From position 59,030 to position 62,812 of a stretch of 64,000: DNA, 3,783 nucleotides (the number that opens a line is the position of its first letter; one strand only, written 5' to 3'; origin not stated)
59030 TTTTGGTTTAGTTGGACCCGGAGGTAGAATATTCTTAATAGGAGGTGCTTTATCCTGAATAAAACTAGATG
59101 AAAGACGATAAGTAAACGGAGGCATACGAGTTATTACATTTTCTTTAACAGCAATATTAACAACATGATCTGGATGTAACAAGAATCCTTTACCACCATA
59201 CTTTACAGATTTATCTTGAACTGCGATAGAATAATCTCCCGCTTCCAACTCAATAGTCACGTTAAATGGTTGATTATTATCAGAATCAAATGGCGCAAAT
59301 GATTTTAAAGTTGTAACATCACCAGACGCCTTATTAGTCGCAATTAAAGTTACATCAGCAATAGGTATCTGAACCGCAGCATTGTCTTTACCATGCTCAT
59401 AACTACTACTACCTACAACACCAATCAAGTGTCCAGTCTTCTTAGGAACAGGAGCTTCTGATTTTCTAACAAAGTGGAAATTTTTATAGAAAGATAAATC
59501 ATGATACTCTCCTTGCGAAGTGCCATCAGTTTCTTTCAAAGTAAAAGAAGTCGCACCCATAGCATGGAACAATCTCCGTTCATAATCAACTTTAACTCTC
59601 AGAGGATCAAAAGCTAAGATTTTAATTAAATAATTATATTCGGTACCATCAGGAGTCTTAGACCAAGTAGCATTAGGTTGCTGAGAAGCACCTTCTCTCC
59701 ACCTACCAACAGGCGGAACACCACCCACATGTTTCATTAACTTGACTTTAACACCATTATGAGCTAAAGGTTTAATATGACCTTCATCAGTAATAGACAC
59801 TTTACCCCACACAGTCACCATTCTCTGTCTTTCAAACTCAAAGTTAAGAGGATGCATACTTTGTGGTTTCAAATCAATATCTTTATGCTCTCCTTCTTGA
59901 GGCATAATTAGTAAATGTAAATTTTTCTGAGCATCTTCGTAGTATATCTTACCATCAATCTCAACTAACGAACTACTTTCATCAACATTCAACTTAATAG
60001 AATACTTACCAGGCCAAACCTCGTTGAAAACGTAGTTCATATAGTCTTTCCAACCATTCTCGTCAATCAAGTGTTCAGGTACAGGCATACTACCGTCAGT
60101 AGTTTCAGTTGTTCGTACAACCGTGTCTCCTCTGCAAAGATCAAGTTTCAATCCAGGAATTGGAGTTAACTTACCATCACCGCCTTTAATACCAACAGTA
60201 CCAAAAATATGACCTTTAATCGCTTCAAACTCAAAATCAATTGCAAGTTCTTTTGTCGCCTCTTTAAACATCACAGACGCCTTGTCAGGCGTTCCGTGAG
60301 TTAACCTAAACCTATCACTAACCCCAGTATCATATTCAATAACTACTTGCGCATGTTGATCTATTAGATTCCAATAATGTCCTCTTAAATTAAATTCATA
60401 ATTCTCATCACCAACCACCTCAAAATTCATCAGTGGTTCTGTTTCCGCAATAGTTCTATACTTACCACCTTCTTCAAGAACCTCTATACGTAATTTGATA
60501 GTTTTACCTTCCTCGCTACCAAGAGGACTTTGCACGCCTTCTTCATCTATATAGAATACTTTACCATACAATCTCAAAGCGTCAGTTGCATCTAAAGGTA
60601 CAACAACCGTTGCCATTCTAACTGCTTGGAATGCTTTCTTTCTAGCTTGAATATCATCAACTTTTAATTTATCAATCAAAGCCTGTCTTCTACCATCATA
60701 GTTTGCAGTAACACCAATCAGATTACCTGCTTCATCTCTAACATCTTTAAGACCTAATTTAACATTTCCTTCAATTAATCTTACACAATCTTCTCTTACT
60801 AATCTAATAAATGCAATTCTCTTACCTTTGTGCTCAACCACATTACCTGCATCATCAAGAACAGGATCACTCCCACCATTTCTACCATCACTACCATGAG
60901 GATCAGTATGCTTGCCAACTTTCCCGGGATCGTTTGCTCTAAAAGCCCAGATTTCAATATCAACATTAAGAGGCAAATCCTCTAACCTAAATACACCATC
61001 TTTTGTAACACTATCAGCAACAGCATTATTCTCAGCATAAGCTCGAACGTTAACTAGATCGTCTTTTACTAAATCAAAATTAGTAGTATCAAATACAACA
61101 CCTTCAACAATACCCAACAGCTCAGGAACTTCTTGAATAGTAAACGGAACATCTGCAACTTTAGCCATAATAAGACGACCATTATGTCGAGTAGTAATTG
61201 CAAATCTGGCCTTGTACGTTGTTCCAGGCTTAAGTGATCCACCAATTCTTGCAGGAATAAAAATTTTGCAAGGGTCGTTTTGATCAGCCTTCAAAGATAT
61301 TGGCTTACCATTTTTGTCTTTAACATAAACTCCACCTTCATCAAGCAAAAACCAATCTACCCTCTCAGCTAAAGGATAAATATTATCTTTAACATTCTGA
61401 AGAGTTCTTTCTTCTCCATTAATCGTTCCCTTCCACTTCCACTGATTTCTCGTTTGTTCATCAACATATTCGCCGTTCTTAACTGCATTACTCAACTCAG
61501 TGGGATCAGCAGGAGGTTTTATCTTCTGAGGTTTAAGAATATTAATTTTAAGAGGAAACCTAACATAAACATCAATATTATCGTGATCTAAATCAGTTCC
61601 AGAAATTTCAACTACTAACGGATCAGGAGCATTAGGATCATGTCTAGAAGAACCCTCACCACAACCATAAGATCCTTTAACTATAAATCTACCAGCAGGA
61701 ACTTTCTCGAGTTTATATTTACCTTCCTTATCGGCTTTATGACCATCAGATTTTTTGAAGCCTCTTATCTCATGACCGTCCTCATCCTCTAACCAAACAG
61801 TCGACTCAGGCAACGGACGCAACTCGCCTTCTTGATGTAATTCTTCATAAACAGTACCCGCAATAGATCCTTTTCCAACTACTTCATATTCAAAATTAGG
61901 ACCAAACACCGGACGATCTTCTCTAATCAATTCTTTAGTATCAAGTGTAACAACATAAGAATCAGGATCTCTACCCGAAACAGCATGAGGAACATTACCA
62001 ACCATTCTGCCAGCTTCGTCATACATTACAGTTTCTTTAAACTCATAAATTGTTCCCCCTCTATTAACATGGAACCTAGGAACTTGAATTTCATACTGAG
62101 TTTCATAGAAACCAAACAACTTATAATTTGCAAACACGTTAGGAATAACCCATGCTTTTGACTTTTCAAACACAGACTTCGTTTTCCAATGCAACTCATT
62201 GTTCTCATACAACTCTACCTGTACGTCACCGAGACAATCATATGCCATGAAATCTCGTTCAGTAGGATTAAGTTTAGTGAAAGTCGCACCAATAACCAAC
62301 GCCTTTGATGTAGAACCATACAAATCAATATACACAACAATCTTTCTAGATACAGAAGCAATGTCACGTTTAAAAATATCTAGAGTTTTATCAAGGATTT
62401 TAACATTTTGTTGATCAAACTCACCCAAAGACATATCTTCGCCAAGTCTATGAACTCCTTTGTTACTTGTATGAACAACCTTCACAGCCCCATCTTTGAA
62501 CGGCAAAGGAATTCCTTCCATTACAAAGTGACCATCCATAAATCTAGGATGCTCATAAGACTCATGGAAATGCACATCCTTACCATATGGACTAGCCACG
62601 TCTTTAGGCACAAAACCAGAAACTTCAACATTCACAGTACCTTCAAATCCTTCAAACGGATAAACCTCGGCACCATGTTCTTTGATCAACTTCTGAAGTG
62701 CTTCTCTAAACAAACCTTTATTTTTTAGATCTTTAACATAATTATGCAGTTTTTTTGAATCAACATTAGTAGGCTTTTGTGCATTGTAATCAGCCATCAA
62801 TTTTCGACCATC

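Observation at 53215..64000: Co-directional block encoding a giant (at least 2624 aa) protein plus coiled-coil and membrane proteins: candidate cell-surface/cytoskeletal or host-interaction apparatus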

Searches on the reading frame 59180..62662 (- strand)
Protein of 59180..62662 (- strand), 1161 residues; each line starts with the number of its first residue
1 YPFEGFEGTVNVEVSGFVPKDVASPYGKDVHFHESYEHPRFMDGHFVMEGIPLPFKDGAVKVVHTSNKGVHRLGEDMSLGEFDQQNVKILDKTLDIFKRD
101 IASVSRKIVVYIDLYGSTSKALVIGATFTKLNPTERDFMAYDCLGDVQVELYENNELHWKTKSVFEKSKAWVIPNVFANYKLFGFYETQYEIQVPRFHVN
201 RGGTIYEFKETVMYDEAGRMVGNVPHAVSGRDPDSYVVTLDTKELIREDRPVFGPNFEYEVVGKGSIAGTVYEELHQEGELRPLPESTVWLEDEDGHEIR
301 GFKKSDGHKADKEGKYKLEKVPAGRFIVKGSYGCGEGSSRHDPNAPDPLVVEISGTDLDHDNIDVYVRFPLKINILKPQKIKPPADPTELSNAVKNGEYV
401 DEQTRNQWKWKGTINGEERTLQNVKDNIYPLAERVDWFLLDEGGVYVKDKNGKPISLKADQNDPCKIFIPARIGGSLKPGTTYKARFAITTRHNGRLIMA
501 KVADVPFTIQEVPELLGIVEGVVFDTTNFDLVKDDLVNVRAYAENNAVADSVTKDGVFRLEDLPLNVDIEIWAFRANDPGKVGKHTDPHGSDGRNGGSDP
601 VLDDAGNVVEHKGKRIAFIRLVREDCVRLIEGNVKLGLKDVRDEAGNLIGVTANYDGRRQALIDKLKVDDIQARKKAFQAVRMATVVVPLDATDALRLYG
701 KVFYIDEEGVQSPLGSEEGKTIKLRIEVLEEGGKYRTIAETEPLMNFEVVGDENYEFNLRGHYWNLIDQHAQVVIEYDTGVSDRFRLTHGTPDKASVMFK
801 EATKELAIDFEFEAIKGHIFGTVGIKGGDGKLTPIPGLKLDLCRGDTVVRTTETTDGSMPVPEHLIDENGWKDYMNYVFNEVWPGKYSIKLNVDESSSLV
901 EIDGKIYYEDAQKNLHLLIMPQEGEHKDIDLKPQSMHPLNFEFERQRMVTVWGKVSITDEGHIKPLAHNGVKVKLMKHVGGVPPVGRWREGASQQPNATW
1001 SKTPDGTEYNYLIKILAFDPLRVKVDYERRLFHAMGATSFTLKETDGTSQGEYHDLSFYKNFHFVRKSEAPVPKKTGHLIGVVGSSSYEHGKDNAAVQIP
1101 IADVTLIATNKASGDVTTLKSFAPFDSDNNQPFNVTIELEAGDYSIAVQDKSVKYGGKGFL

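Call 86: predict_structure(alignment_id=A6)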
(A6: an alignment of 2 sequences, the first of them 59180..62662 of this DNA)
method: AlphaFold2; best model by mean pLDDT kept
length: 1161 residues; sequences in the alignment: 2
mean_pLDDT: 27.2   pTM: 0.22
mean pLDDT of the five models: 27.2, 26.7, 24.7, 24.6, 24.2
residues with pLDDT >= 90: 0; 70-90: 0; 50-70: 7; < 50: 1154
segments of 3 or more residues with pLDDT < 50: 1-724, 726-734, 739-1106, 1108-1112, 1114-1161
pLDDT, mean of each block of 10 residues (from residue 1): 20 19 20 18 21 24 27 27 24 26 26 27 31 25 30 33 27 22 21 26 28 27 26 24 23 24 25 25 28 32 26 28 28 21 24 25 24 21 27 27 27 26 24 22 25 26 24 30 33 27 32 25 23 21 24 26 30 31 27 26 31 27 25 23 29 24 24 22 23 27 29 35 46 45 32 30 35 46 36 22 25 29 31 38 43 33 27 27 36 29 20 24 23 20 23 30 25 21 21 25 36 27 21 22 25 22 20 22 22 24 41 44 35 38 41 26 23
secondary structure, 60 per line:
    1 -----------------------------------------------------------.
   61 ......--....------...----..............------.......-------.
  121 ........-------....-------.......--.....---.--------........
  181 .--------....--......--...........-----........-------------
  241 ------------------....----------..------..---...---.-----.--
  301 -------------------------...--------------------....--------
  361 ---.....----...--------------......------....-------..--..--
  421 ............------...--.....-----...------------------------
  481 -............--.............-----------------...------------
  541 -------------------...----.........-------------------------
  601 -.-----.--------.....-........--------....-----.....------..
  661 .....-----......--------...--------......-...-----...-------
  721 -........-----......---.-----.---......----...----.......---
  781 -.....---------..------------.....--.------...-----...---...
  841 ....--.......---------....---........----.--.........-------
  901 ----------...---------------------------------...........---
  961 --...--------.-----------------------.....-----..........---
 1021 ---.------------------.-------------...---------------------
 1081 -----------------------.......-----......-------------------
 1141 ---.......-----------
elements in order (helices of 4 or more, strands of 3 or more residues): E60-66 E69-72 H86-99 E106-112 E120-128 H136-139 E147-153 E156-160 H173-181 E190-193 E196-201 E204-214 E220-227 E259-262 E326-328 E349-352 E364-368 E373-375 H390-395 H402-405 H421-432 E439-441 E444-448 E454-456 E482-493 E496-508 E567-575 E617-621 H623-630 E639-642 E648-652 H659-665 H671-676 E685-687 E696-701 E703-705 E711-713 E722-729 E735-740 E754-759 E771-777 E782-786 E810-814 E824-826 E832-834 E838-844 E847-853 H863-866 H870-877 E885-893 E947-957 E963-965 E998-1002 E1008-1017 E1104-1110 E1116-1121 E1144-1150
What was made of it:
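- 58640..64000 (-): N-terminal non-repetitive region of the giant protein, probably beta-rich (window part, residues 114 to about 1900). The AF2 secondary-structure assignment is mostly strand, but pLDDT is 27 (call 86).
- On CarboxypepD_reg / transthyretin-like repeat proteins: The secondary-structure assignment is mostly strand but unreliable, so no fold search was run (call 86).
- Closest known: Proteins with tandem transthyretin-like / CarboxypepD_reg beta-sandwich domains. Different: The fold could not be modelled (call 86).
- Checked: AlphaFold2 of residues 560-1720 gave pLDDT 27, which is unusable (call 86).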

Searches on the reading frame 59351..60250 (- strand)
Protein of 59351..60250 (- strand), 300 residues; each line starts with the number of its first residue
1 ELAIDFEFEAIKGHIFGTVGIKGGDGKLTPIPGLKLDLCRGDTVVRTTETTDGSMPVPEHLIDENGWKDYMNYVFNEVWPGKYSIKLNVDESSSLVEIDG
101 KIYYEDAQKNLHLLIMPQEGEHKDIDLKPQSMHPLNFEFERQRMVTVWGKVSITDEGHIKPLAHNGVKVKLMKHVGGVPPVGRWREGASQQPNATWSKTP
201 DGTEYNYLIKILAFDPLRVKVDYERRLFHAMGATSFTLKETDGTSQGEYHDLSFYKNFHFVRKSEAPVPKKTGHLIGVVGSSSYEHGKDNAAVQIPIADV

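Call 36: search_protein_families(library=pfam, max_evalue=1, proteins=[window:59351-60250:-])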
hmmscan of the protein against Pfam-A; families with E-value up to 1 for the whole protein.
seq(300 aa): 1 family
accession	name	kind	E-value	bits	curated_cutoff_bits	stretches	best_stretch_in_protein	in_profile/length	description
PF23196.1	NOMO_6th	-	0.012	16.4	27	1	59-103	41-85/123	NOMO sixth transthyretin-like domain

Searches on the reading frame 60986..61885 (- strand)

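Call 36: search_protein_families(library=pfam, max_evalue=1, proteins=[window:60986-61885:-])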
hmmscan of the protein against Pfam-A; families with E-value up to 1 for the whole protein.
seq(300 aa): 2 families
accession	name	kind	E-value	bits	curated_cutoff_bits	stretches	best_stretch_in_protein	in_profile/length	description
PF13620.12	CarboxypepD_reg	-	0.027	15.2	32.3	1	8-70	2-53/82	Carboxypeptidase regulatory-like domain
PF13715.12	CarbopepD_reg_2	-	0.18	12.3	32.2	1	45-73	24-52/88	CarboxypepD_reg-like domain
